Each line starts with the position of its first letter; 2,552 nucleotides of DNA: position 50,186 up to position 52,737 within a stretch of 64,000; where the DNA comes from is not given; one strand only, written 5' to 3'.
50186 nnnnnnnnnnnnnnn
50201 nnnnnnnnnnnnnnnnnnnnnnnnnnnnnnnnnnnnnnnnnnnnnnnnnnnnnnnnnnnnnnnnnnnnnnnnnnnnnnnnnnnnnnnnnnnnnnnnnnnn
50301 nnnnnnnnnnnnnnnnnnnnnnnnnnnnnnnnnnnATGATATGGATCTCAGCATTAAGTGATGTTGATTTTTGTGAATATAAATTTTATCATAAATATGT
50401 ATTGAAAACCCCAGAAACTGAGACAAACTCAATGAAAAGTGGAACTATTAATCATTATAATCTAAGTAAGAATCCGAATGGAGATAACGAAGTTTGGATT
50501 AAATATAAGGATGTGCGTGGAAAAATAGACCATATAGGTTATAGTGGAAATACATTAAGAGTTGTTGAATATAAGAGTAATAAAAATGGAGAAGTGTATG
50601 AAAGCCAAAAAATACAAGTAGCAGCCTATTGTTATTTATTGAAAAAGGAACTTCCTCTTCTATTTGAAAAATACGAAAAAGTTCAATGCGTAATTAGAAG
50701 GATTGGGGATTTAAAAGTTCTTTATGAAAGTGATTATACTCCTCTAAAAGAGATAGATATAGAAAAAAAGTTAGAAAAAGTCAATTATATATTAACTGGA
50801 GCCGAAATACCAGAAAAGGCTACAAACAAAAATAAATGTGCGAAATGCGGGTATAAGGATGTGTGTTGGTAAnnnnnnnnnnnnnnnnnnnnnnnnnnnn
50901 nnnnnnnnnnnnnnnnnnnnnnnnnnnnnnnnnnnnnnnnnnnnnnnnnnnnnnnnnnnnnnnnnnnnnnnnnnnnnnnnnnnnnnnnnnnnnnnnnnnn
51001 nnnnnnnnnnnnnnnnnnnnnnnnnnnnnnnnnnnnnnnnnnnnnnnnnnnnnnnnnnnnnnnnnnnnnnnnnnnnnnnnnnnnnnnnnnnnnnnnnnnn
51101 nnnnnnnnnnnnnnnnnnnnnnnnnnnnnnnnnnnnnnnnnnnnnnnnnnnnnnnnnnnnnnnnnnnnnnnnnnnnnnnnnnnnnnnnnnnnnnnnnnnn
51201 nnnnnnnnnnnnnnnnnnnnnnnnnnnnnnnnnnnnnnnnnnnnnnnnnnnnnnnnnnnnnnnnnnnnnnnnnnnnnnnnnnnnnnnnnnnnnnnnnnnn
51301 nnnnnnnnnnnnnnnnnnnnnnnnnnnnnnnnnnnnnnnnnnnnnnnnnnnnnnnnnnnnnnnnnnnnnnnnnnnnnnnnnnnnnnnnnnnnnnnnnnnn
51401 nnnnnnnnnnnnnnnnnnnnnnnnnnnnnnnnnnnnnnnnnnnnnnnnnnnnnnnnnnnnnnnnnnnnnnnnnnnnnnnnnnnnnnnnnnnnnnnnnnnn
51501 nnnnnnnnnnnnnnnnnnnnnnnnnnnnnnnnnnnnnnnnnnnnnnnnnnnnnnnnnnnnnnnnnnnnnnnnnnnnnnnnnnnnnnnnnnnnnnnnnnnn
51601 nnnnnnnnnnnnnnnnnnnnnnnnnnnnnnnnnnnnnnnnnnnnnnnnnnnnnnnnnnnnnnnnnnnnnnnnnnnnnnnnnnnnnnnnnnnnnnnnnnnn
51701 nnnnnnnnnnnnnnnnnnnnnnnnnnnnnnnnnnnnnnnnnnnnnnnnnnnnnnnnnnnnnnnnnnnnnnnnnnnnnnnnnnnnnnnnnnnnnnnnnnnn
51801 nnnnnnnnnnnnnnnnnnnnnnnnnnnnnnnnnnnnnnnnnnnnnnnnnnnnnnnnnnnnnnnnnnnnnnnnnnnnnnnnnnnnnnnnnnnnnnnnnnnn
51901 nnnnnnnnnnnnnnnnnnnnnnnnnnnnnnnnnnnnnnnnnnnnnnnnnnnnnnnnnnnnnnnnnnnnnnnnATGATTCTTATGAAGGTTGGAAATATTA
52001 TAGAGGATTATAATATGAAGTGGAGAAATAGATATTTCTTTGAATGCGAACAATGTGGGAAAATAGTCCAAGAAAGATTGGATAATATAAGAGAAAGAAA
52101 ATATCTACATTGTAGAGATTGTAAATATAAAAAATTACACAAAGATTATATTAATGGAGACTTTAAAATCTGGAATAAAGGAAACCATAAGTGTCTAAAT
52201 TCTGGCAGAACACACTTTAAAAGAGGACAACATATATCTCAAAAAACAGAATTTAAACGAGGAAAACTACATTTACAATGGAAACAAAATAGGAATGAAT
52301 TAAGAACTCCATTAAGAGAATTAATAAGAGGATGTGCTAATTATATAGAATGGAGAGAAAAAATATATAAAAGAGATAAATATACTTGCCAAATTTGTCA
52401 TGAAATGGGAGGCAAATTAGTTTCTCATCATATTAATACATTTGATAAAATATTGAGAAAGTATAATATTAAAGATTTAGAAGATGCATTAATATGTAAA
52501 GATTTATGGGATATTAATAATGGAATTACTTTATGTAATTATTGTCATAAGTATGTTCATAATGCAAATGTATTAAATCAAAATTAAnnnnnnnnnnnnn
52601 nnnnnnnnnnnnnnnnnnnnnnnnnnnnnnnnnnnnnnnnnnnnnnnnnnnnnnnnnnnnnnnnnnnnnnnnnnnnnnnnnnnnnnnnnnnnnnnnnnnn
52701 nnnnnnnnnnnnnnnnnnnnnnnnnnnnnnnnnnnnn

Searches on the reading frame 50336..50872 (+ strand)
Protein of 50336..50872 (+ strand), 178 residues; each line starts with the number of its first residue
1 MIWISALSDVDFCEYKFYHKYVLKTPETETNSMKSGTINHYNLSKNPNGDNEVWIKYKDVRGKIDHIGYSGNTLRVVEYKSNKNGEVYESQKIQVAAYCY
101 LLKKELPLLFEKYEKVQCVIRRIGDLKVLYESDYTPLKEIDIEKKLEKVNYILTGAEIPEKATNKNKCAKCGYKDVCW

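Call 8: search_protein_families(library=pfam, max_evalue=0.01, proteins=[window:50336-50872:+])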
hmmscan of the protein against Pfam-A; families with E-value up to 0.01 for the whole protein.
window:50336-50872:+ (178 aa): 2 families
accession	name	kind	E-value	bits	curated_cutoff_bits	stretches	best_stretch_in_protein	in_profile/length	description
PF12705.13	PDDEXK_1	-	2.3e-14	54.4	22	1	60-177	124-246/247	PD-(D/E)XK nuclease superfamily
PF01930.23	Cas_Cas4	-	3.4e-13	50.4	22.7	1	11-178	9-159/160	Domain of unknown function DUF83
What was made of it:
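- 50336..50872 (+): Cas4-like PD-(D/E)XK nuclease with the Cys cluster (C13, C168, C171, C177). Pfam Cas_Cas4 3.4e-13 and PDDEXK_1 2.3e-14 (call 8).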

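Call 71: search_protein_families(library=ncbifam, max_evalue=0.01, proteins=[window:50336-50872:+])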
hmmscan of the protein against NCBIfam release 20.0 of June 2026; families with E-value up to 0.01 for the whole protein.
window:50336-50872:+ (178 aa): 2 families
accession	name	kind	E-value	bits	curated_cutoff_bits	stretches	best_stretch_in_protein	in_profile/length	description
TIGR00372.1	cas4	equivalog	1.2e-17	64.4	65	1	4-178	3-179/180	CRISPR-associated protein Cas4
NF049935.1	cas4g_cas1g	exception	8.3e-08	31.1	560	1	3-177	3-189/546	CRISPR-associated endonuclease Cas4g/Cas1g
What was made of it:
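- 50336..50872 (+): TIGR00372 64.4 bits against a cut-off of 65 (call 71).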

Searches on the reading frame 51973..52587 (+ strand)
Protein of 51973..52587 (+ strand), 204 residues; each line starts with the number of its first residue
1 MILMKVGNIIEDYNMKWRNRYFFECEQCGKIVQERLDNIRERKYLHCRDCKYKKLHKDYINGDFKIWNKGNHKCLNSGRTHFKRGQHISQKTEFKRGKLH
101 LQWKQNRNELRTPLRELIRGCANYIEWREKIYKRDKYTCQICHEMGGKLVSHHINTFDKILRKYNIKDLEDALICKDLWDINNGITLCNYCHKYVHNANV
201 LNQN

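Call 8: search_protein_families(library=pfam, max_evalue=0.01, proteins=[window:51973-52587:+])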
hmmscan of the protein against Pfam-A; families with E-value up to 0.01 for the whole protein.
window:51973-52587:+ (204 aa): 1 family
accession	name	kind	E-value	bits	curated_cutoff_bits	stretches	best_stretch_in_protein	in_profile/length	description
PF12760.12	Zn_ribbon_IS1595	-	0.0096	16.3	25.4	1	14-52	12-45/46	Transposase zinc-ribbon domain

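Call 53: search_protein_families(library=pfam, max_evalue=0.01, proteins=[window:51973-52587:+])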
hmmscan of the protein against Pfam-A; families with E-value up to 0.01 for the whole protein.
window:51973-52587:+ (204 aa): 1 family
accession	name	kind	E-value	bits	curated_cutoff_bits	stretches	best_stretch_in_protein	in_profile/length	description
PF12760.12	Zn_ribbon_IS1595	-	0.0096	16.3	25.4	1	14-52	12-45/46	Transposase zinc-ribbon domain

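Call 78: search_protein_families(library=phrogs, max_evalue=0.01, proteins=[window:51973-52587:+])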
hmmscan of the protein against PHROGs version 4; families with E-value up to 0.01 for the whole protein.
window:51973-52587:+ (204 aa): 9 families
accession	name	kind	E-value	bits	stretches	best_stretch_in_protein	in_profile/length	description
phrog_589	-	DNA, RNA and nucleotide metabolism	9.2e-08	33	1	126-197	81-140/179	HNH endonuclease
phrog_8446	-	DNA, RNA and nucleotide metabolism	1.2e-07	32.6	1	95-199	108-199/211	HNH endonuclease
phrog_119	-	DNA, RNA and nucleotide metabolism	1.6e-06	28.2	1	122-198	189-257/443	HNH endonuclease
phrog_1271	-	DNA, RNA and nucleotide metabolism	1e-05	26.1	1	11-200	166-320/361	HNH endonuclease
phrog_5956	-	DNA, RNA and nucleotide metabolism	3.5e-05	24.5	1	125-197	48-109/138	HNH endonuclease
phrog_8048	-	DNA, RNA and nucleotide metabolism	5e-05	23.6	1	127-199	167-229/273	HNH endonuclease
phrog_740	-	DNA, RNA and nucleotide metabolism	0.00013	22.1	1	126-197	28-86/332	HNH endonuclease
phrog_7370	-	DNA, RNA and nucleotide metabolism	0.0013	19.8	0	65-98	35-68/115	HNH endonuclease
phrog_5200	-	DNA, RNA and nucleotide metabolism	0.002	19.1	1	123-197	27-86/154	HNH endonuclease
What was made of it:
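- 51973..52587 (+): HNH homing endonuclease (the real HNH of this neighbourhood). PHROG HNH families, 9.2e-8 and eight more (call 78).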
